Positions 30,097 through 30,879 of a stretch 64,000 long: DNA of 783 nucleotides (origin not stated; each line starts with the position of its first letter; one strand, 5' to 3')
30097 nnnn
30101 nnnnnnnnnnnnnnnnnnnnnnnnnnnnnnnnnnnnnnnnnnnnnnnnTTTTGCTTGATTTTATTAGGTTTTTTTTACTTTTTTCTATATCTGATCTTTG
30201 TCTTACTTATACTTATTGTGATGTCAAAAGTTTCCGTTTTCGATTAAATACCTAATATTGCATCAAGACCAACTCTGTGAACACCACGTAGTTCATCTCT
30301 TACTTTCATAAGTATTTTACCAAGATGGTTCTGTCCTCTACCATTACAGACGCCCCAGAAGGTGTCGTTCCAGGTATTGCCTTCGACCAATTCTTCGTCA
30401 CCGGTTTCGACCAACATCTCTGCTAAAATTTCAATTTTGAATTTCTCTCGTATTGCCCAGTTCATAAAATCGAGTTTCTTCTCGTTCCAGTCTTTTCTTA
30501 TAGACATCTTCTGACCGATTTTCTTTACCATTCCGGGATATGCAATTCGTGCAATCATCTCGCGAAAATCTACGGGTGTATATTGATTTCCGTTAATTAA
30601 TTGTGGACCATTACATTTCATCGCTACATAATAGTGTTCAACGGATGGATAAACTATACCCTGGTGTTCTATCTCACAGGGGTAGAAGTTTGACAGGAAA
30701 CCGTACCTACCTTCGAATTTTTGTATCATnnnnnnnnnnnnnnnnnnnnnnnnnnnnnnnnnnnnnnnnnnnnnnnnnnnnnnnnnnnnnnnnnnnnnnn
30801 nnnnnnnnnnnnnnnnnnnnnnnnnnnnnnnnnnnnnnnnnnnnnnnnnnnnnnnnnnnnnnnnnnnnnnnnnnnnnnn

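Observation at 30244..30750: Phage-encoded NADAR (YbiA-like) ADP-ribosyl hydrolase: candidate counter-defence against DarT-type DNA ADP-ribosylation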

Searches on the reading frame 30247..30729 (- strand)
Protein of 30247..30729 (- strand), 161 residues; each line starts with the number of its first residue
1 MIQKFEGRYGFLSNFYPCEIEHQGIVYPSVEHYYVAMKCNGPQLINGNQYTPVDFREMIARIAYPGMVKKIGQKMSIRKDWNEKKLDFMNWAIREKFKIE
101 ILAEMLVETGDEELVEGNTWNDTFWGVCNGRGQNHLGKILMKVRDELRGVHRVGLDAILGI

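Call 3: search_protein_families(library=pfam, proteins=[window:30247-30729:-], max_evalue=0.01)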
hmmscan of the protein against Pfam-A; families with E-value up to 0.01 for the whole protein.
window:30247-30729:- (161 aa): 1 family
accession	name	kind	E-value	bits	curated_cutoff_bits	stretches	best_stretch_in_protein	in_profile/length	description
PF08719.17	NADAR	-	9.8e-26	91.4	35.1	1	7-148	8-163/163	NADAR domain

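Call 4: search_protein_families(library=phrogs, proteins=[window:30247-30729:-], max_evalue=0.001)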
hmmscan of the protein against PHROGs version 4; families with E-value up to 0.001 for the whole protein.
window:30247-30729:- (161 aa): 1 family
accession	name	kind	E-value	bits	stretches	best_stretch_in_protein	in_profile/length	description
phrog_1017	-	unknown function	1.1e-41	143.6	1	2-149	8-154/170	-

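Call 6: search_dna_similar(query=window:30247-30729:-, collection=phages, mode=protein, max_rows=40, rows=spread)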
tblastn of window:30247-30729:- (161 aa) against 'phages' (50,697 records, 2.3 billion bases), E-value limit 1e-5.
Records with a match: 507; places in all: 508; records where one place covers at least 80% of the query: 507.
Best place of each record, by identity: 60-80% 1; <60% 506.
By first word of the organism name: Streptomyces 125; Vibrio 88; Salmonella 51; Escherichia 41; Staphylococcus 40; Stenotrophomonas 21; Bacillus 16; Aeromonas 12; Xanthomonas 11; Klebsiella 9; and 35 more.
By host as written in the record: Streptomyces griseus ATCC 10137 52; - 39; Vibrio harveyi BAA-1116 36; Streptomyces lividans JI 1326 29; Escherichia coli 18; Stenotrophomonas maltophilia 16; Staphylococcus aureus 12; Vibrio breoganii 10; and 134 more.
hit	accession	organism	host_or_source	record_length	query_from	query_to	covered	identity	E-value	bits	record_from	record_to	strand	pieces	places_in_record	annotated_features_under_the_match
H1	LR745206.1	uncultured phage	metagenomic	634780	1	152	94%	68.0%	2e-67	226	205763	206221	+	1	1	record has no annotation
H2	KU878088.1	Bacillus phage AR9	Bacillus subtilis subsp. subtilis 168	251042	2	151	93%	43.0%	7e-29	116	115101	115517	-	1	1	YbiA family NAD-utilizing enzyme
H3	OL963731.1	Citromicrobium phage vB_CbaS-RXM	Citromicrobium bathyomarinum JL1366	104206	1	147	91%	42.7%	1e-29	118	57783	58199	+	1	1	swarming motility protein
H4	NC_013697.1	Delftia phage PhiW-14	Delftia acidovorans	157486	11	149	86%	44.4%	3e-29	117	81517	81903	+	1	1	99: hypothetical protein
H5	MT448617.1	Vibrio phage River4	Vibrio harveyi BAA-1116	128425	2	143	88%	42.5%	2e-23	100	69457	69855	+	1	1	hypothetical protein (x2)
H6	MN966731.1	Vibrio phage Chazly21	Vibrio harveyi BAA-1116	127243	2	143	88%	42.5%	2e-23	100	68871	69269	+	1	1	hypothetical protein (x2)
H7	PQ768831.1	Vibrio phage Skimmer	Vibrio campbellii BB120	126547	2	143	88%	42.2%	5e-22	97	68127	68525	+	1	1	hypothetical protein (x2)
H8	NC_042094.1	Vibrio phage Ceto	Vibrio harveyi BAA-1116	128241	2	148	91%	40.7%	8e-24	102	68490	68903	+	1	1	hypothetical protein (x3)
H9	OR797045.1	Stenotrophomonas phage vB_SmaS_Bhz60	Stenotrophomonas maltophilia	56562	2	148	91%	40.1%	5e-30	119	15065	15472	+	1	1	putative riboflavin biosynthesis protein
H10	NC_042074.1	Vibrio phage JSF10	Vibrio cholerae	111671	2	152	94%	38.7%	3e-22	97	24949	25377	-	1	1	hypothetical protein (x2)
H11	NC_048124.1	Vibrio phage 1.224.A._10N.261.48.B1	Vibrio breoganii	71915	1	147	91%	39.2%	3e-22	97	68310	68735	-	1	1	hypothetical protein (x2)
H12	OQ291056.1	Salmonella phage Kenya-K33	Salmonella enterica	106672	2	148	91%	39.1%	5e-25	105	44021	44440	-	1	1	record has no annotation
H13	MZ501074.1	Escherichia phage HildyBeyeler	Escherichia coli K-12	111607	2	148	91%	39.1%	5e-25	105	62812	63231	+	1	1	hypothetical protein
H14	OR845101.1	Salmonella phage S.Hadar 4-5-1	Salmonella enterica subsp. enterica ...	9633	2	148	91%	39.1%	6e-25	105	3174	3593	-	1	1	record has no annotation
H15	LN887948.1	Escherichia phage slur09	-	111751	2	148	91%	39.1%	6e-25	105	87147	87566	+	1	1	ybiA: Swarming motility protein YbiA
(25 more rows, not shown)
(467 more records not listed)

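Call 8: search_solved_structures(query=window:30247-30729:-, max_evalue=0.01, show_alignments=3)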
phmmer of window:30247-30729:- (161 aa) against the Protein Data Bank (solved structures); distinct sequences matched with E-value up to 0.01: 2.
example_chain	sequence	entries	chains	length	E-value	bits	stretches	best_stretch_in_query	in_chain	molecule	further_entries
2b3w_A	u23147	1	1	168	4.7e-15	58.8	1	8-147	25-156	Hypothetical protein ybiA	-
8bau_A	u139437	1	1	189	1.4e-09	41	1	7-127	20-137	NADAR domain-containing protein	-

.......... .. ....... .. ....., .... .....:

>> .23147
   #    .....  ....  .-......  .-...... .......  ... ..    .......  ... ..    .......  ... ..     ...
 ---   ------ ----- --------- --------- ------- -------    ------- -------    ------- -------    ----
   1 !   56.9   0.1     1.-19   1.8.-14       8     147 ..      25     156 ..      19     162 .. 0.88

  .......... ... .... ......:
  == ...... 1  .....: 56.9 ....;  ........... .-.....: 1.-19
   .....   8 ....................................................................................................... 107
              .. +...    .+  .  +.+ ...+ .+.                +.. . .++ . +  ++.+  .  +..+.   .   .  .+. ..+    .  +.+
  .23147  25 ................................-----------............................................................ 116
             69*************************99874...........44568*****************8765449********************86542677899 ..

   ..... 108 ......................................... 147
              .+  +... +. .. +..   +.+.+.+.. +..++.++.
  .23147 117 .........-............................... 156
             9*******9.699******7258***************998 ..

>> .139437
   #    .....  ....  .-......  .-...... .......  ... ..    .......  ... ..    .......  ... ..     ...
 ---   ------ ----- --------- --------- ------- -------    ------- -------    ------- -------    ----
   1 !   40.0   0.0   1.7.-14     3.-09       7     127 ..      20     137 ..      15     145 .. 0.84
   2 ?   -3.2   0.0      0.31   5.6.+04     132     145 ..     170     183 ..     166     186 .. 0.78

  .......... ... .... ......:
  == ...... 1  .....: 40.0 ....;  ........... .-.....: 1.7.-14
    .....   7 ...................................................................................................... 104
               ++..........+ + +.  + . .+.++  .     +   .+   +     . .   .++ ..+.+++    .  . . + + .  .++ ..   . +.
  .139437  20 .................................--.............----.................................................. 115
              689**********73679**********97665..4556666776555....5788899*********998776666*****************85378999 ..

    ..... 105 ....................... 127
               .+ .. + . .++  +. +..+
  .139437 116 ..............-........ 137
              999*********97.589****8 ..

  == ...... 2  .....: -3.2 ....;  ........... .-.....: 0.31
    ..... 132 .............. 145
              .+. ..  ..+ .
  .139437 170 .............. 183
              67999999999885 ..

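Call 19: get_annotated_region(hit=H1, flank=8000)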
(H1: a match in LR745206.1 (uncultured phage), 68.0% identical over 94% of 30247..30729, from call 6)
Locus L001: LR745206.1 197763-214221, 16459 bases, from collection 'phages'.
description: uncultured phage genome assembly, chromosome: 1.
organism: uncultured phage (NCBI taxid 278008)
taxonomy: Viruses; environmental samples
host: -; source: metagenomic; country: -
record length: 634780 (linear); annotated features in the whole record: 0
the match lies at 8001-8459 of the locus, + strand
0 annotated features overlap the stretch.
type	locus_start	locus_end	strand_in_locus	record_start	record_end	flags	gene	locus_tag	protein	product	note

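Call 20: find_homologous_proteins(query=window:30247-30729:-, max_evalue=1e-10)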
Query window:30247-30729:- (161 aa): 7707 proteins with E <= 1e-10 among 7730 candidates; the best 120 are listed.
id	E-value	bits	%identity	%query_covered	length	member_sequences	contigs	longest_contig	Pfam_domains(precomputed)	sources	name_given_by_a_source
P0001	1.5e-107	375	100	100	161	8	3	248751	PF08719.18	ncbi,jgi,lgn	jgi:ribA/ribD-fused uncharacterized protein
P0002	1.1e-91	323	81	100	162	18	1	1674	PF08719.18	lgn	-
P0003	1.5e-91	322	84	100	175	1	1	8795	PF08719.18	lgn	-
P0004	2.6e-90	318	87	97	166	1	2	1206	PF08719.18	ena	-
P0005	3.3e-85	302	80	99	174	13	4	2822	PF08719.18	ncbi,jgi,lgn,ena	jgi:ribA/ribD-fused uncharacterized protein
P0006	6.2e-84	298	78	99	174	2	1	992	PF08719.18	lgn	-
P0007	2.5e-82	292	76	100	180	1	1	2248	PF08719.18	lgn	-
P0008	3.5e-82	292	77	99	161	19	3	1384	PF08719.18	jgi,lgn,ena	jgi:hypothetical protein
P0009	5.3e-82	291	76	99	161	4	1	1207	PF08719.18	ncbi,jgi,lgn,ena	jgi:ribA/ribD-fused uncharacterized protein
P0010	3.0e-81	289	72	100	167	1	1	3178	PF08719.18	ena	-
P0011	3.7e-80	285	73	100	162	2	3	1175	PF08719.18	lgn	-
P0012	2.6e-79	283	72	100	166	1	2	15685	PF08719.18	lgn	-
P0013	3.7e-78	279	74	99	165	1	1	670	PF08719.18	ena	-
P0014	1.4e-77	277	74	99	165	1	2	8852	PF08719.18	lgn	-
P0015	1.9e-76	273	74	99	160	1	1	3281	PF08719.18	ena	-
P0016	3.0e-76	273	72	99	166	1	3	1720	PF08719.18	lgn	-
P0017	1.0e-75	271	73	99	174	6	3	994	PF08719.18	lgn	-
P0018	1.3e-75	271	71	99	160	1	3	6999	PF08719.18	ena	-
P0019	1.2e-74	267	70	99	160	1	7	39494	PF08719.18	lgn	-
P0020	2.7e-74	266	70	99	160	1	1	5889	PF08719.18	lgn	-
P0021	3.0e-74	266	71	99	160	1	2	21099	PF08719.18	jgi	jgi:N-glycosidase YbiA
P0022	4.5e-74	266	70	99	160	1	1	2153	PF08719.18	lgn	-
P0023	6.2e-74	265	71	99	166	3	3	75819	PF08719.18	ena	-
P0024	9.3e-74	265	71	99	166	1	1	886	PF08719.18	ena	-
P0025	1.7e-73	264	69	99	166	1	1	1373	PF08719.18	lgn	-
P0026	2.5e-73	263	69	99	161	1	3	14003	PF08719.18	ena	-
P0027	2.7e-73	263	69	99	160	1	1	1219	PF08719.18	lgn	-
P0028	4.5e-73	262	70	99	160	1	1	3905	PF08719.18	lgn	-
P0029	7.4e-73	262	70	99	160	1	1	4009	PF08719.18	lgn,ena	-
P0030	7.5e-73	262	70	99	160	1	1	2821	PF08719.18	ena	-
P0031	9.5e-73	261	70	99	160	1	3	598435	PF08719.18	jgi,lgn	jgi:hypothetical protein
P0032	1.1e-72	261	70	99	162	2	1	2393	PF08719.18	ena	-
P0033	1.3e-72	261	70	99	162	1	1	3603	PF08719.18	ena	-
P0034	1.9e-72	260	69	99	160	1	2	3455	PF08719.18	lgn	-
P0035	2.1e-72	260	70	99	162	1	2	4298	PF08719.18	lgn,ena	-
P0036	2.1e-72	260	70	99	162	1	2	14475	PF08719.18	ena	-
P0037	2.6e-72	260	68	99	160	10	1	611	PF08719.18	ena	-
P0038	2.9e-72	260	69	99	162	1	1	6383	PF08719.18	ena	-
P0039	3.0e-72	260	69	99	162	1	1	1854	PF08719.18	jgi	-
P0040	3.6e-72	259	70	98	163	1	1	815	PF08719.18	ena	-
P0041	3.7e-72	259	70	98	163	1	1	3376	PF08719.18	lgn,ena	-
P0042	3.7e-72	259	70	99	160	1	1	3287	PF08719.18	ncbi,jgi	jgi:ribA/ribD-fused uncharacterized protein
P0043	3.8e-72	259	68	99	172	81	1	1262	PF08719.18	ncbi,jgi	jgi:ribA/ribD-fused uncharacterized protein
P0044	5.4e-72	259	70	99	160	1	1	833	PF08719.18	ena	-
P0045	6.7e-72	259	69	99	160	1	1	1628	PF08719.18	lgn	-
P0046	9.0e-72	258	69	99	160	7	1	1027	PF08719.18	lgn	-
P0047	9.9e-72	258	67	99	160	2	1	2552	PF08719.18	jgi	jgi:hypothetical protein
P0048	1.1e-71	258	68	99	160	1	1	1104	PF08719.18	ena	-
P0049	1.2e-71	258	69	99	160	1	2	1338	PF08719.18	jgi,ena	jgi:ribA/ribD-fused uncharacterized protein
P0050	1.5e-71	257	72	92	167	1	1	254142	PF08719.18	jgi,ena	jgi:ribA/ribD-fused uncharacterized protein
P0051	1.6e-71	257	69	99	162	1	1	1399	PF08719.18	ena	-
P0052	2.1e-71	257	70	99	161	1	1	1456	PF08719.18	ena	-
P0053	2.2e-71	257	72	92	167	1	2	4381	PF08719.18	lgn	-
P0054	2.2e-71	257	68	99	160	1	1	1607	PF08719.18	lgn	-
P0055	3.0e-71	256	68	99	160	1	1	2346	PF08719.18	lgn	-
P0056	4.0e-71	256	67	99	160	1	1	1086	PF08719.18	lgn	-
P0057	4.2e-71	256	67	99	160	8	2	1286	PF08719.18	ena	-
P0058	5.3e-71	256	69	99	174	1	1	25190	PF08719.18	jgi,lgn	jgi:ribA/ribD-fused uncharacterized protein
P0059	5.7e-71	256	68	99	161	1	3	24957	PF08719.18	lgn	-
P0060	6.2e-71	255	68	99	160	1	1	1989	PF08719.18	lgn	-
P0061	6.5e-71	255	70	99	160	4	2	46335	PF08719.18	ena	-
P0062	6.7e-71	255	69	98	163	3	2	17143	PF08719.18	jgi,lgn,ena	-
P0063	6.9e-71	255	68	99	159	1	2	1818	PF08719.18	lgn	-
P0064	7.3e-71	255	67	99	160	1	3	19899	PF08719.18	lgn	-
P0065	9.8e-71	255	67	99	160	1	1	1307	PF08719.18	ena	-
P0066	1.1e-70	255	67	99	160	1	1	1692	PF08719.18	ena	-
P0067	1.1e-70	255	67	98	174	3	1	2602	PF08719.18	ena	-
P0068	1.9e-70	254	67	99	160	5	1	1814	PF08719.18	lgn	-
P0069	2.2e-70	254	70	99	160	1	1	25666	PF08719.18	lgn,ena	-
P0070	2.3e-70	254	69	99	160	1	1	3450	PF08719.18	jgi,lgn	-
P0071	3.8e-70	253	69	99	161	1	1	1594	PF08719.18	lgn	-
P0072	4.3e-70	253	72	92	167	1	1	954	PF08719.18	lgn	-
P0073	4.8e-70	253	68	97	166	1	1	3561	PF08719.18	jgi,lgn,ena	jgi:ribA/ribD-fused uncharacterized protein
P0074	5.0e-70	252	70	99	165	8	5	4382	PF08719.18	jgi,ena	-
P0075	1.1e-69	251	67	99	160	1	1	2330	PF08719.18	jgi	jgi:ribA/ribD-fused uncharacterized protein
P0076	1.6e-69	251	66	100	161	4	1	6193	PF08719.18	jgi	-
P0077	1.6e-69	251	72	92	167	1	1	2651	PF08719.18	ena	-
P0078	3.2e-69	250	66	98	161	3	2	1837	PF08719.18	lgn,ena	-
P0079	3.5e-69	250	69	99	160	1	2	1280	PF08719.18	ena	-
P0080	3.5e-69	250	72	92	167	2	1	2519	PF08719.18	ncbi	-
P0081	6.2e-69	249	67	99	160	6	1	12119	PF08719.18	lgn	-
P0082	6.5e-69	249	68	99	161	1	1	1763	PF08719.18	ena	-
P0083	1.0e-68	248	67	99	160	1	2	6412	PF08719.18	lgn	-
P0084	1.1e-68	248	68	99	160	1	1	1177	PF08719.18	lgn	-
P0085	1.1e-68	248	66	99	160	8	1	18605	PF08719.18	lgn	-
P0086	1.3e-68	248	72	92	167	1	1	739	PF08719.18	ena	-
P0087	2.4e-68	247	68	94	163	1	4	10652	PF08719.18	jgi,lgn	-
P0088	3.3e-68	247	70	91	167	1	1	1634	PF08719.18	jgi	jgi:ribA/ribD-fused uncharacterized protein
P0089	4.2e-68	246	68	94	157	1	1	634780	PF08719.18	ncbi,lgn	-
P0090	4.6e-68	246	68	99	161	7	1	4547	PF08719.18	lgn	-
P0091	5.5e-68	246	69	94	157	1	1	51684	PF08719.18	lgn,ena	-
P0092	7.4e-68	245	67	99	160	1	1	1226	PF08719.18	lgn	-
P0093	8.4e-68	245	65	98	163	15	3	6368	PF08719.18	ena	-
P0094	9.9e-68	245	66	99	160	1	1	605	PF08719.18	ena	-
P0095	1.1e-67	245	66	99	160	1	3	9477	PF08719.18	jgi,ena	jgi:ribA/ribD-fused uncharacterized protein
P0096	1.4e-67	245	68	92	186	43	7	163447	PF08719.18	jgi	jgi:N-glycosidase YbiA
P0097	1.4e-67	245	70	94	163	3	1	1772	PF08719.18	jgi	-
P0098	2.1e-67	244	65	98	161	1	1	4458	PF08719.18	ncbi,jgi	jgi:ribA/ribD-fused uncharacterized protein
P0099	2.4e-67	244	68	99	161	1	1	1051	PF08719.18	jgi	-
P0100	2.4e-67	244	65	99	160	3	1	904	PF08719.18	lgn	-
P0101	2.8e-67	243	68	96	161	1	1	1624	PF08719.18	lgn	-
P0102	3.7e-67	243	65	99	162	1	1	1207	PF08719.18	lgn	-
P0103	3.7e-67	243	65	99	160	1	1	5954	PF08719.18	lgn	-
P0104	4.0e-67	243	65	99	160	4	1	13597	PF08719.18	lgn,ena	-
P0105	4.7e-67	243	65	99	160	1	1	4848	PF08719.18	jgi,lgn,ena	-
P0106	7.5e-67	242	65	99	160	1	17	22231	PF08719.18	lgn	-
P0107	1.1e-66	242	65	99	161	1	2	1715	PF08719.18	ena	-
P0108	1.4e-66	241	67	99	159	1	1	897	PF08719.18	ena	-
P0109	1.4e-66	241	66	94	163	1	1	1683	PF08719.18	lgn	-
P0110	1.5e-66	241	64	99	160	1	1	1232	PF08719.18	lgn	-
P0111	1.6e-66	241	65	99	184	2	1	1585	PF08719.18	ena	-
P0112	1.6e-66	241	65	99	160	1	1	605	PF08719.18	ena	-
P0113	1.9e-66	241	70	92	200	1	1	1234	PF08719.18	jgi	jgi:ribA/ribD-fused uncharacterized protein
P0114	2.1e-66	241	71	91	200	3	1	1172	PF08719.18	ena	-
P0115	2.6e-66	240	70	91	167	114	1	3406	PF08719.18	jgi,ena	jgi:ribA/ribD-fused uncharacterized protein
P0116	2.9e-66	240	64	99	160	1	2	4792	PF08719.18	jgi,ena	-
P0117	3.0e-66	240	66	94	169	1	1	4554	PF08719.18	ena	-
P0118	3.2e-66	240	66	94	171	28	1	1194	PF08719.18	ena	-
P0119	4.1e-66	240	65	99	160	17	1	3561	PF08719.18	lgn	-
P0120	5.6e-66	239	66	98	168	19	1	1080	PF08719.18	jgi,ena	-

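Call 21: find_encoding_contigs(protein=P0001, flank=6000, max_places=4)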
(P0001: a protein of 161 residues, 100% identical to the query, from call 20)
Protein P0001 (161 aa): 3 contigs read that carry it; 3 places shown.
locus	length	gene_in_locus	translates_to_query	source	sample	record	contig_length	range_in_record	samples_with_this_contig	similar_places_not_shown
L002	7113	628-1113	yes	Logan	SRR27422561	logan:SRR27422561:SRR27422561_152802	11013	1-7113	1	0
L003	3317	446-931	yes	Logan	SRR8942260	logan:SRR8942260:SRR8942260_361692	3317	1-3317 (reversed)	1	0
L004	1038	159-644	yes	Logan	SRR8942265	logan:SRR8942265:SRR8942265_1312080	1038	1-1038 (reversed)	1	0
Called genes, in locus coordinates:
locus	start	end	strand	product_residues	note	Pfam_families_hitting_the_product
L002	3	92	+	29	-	?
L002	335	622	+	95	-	-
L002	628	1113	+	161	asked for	PF08719:NADAR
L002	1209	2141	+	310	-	PF02086:MethyltransfD12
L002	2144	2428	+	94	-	-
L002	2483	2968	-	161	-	-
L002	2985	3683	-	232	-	-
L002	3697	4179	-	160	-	PF18760:ART-PolyVal (weak)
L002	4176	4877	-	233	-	-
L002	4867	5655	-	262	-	-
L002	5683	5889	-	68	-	-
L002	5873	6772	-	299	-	-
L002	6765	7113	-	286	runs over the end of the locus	-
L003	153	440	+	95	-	-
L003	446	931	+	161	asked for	PF08719:NADAR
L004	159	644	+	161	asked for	PF08719:NADAR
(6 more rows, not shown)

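Call 24: find_encoding_contigs(protein=P0050, flank=8000, max_places=2)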
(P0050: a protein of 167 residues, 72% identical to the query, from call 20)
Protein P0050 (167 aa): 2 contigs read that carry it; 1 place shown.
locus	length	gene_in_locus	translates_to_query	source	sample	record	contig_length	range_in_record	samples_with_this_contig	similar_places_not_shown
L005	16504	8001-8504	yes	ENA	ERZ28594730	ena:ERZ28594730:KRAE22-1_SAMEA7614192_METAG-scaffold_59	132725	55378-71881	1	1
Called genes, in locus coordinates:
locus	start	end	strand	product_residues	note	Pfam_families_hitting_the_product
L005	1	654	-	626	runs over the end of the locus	PF08206:OB_RNB (weak), PF17849:OB_Dis3, PF17876:CSD2, PF00773:RNB, PF00575:S1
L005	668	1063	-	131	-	PF24308:DUF7487 (weak)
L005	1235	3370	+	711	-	-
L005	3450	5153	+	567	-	PF07068:Gp23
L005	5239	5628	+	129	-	PF05670:NFACT-R_1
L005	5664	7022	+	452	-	-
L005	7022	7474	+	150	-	-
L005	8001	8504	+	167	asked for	PF08719:NADAR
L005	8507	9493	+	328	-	PF02086:MethyltransfD12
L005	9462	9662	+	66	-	PF07866:DUF1653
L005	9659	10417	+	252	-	-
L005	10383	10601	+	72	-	-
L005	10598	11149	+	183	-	-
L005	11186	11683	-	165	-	-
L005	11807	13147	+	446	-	-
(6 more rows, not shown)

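Call 25: find_encoding_contigs(protein=P0031, flank=8000, max_places=2)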
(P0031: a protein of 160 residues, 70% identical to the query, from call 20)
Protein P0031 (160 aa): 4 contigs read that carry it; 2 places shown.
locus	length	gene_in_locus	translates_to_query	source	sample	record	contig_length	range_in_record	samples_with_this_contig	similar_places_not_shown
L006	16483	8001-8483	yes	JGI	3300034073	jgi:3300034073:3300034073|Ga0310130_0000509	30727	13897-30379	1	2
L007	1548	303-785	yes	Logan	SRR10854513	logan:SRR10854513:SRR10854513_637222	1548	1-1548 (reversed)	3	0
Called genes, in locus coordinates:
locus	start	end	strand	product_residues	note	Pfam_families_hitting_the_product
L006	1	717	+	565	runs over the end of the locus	-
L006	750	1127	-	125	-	PF24308:DUF7487 (weak)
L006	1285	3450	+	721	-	-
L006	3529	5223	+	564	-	PF07068:Gp23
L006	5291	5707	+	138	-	PF05670:NFACT-R_1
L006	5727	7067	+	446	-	-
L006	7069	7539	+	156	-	-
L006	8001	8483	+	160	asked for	PF08719:NADAR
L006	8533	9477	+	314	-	PF02086:MethyltransfD12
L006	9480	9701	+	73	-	-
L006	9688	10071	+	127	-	-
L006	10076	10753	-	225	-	-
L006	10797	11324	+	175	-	PF08722:Tn7_TnsA-like_N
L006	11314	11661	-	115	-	-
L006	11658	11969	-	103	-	-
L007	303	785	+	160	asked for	PF08719:NADAR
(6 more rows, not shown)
